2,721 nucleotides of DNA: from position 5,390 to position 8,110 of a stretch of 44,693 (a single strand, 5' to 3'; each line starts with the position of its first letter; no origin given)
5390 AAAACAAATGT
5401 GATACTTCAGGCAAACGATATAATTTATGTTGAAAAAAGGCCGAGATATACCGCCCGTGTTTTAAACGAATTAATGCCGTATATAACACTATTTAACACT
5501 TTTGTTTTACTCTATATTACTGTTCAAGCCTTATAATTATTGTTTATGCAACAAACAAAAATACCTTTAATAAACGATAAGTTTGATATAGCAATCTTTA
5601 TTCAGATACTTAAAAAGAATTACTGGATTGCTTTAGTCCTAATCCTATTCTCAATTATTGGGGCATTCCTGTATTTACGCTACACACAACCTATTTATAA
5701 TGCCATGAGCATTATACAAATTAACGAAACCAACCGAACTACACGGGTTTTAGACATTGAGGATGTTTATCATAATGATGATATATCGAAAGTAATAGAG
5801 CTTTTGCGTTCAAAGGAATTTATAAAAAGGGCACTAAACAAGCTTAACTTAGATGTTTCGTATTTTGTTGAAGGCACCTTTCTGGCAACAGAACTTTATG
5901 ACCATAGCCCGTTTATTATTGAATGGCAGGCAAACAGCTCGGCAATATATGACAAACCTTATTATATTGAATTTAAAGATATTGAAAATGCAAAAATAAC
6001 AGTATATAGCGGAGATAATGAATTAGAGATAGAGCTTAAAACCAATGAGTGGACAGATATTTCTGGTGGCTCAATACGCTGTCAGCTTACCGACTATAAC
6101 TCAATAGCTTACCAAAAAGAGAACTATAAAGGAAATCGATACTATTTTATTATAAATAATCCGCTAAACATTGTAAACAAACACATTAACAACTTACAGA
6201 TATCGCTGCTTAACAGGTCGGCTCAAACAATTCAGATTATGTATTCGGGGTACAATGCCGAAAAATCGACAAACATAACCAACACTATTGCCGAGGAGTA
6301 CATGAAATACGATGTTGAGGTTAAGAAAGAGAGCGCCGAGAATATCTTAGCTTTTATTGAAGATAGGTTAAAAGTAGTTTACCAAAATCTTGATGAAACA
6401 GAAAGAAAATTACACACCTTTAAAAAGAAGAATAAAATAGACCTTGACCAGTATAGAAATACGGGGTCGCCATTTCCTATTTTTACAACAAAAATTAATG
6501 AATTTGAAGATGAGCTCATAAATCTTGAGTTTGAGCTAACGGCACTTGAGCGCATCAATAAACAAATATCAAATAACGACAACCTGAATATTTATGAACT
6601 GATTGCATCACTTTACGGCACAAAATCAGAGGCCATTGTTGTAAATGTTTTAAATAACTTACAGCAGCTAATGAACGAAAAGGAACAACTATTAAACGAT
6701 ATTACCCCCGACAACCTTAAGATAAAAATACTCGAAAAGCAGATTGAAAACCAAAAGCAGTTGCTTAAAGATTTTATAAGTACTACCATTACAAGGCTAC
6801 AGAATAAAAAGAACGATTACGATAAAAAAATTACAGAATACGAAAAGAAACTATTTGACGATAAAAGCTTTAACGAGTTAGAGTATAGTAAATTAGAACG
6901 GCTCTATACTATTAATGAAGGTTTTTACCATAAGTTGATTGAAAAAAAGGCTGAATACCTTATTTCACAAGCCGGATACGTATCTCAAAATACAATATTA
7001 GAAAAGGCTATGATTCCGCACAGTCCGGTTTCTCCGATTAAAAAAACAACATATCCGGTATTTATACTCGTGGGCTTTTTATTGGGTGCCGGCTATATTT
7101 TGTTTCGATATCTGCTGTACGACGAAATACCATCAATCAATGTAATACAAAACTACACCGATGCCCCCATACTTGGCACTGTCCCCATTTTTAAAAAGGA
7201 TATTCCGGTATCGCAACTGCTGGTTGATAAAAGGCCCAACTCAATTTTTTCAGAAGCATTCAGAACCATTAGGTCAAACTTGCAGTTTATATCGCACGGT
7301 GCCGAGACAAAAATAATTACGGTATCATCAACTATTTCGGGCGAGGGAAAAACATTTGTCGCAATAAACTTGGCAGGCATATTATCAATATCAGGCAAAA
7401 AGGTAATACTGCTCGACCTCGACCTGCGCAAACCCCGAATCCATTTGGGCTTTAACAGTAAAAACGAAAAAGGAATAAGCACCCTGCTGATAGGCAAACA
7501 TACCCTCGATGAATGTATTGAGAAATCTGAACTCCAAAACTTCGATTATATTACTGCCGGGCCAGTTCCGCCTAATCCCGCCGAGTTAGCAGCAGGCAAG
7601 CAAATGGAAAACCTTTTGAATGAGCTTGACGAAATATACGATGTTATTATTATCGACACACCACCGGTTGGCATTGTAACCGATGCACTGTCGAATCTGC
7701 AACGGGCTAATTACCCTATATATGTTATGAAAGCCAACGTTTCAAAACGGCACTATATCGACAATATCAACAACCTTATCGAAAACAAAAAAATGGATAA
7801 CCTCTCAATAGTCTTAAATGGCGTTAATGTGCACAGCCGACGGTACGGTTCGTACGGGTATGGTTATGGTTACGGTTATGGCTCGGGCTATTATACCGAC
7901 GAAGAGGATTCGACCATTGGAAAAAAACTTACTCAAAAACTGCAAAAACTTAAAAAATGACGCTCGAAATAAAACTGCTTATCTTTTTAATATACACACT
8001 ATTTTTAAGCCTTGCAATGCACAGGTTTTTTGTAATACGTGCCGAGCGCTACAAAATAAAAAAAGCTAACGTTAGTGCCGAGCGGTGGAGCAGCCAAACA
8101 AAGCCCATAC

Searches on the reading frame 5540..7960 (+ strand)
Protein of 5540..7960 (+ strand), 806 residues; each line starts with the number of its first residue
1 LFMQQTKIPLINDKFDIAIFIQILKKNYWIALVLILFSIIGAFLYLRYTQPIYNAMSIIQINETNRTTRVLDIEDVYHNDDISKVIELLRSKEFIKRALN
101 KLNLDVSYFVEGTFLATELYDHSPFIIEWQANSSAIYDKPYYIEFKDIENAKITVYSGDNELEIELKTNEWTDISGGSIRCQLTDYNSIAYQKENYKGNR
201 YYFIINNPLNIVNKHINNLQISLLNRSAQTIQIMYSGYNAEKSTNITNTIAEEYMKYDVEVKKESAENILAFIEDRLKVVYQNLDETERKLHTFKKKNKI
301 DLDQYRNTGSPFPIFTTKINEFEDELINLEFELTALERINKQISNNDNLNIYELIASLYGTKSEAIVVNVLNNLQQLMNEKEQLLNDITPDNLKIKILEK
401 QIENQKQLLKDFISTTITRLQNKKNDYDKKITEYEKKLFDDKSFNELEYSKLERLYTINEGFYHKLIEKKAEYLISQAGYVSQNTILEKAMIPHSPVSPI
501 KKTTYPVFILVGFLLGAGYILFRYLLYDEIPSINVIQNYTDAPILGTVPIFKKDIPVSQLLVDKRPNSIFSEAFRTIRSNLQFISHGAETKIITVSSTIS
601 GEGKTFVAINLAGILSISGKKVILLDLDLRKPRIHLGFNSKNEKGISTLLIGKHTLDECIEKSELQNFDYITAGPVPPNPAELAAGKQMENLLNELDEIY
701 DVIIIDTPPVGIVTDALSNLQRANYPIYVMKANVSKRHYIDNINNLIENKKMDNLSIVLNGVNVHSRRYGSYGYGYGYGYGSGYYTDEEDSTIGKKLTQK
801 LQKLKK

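Call 9: search_protein_families(library=pfam, proteins=[window:5540-7960:+], max_evalue=0.001)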
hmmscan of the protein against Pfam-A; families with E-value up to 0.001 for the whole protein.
window:5540-7960:+ (806 aa): 6 families
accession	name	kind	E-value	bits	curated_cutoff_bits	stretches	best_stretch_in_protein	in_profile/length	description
PF13614.12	AAA_31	-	7.7e-14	52.4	27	1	590-734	1-151/177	AAA domain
PF02706.20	Wzz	-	2.5e-09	37.8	25.5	1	14-102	2-91/91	Chain length determinant protein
PF01656.29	CbiA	-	9.6e-08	32.5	25.4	1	593-733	1-54/125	CobQ/CobB/MinD/ParA nucleotide binding domain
PF13807.11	GNVR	-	8.1e-07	29.3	27.7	1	451-524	8-81/82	G-rich domain on putative tyrosine kinase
PF10609.15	ParA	-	7.3e-06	26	27.1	1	591-709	4-121/246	NUBPL iron-transfer P-loop NTPase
PF09140.17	MipZ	-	6.4e-05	22.8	20.7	1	592-708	2-108/262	ATPase MipZ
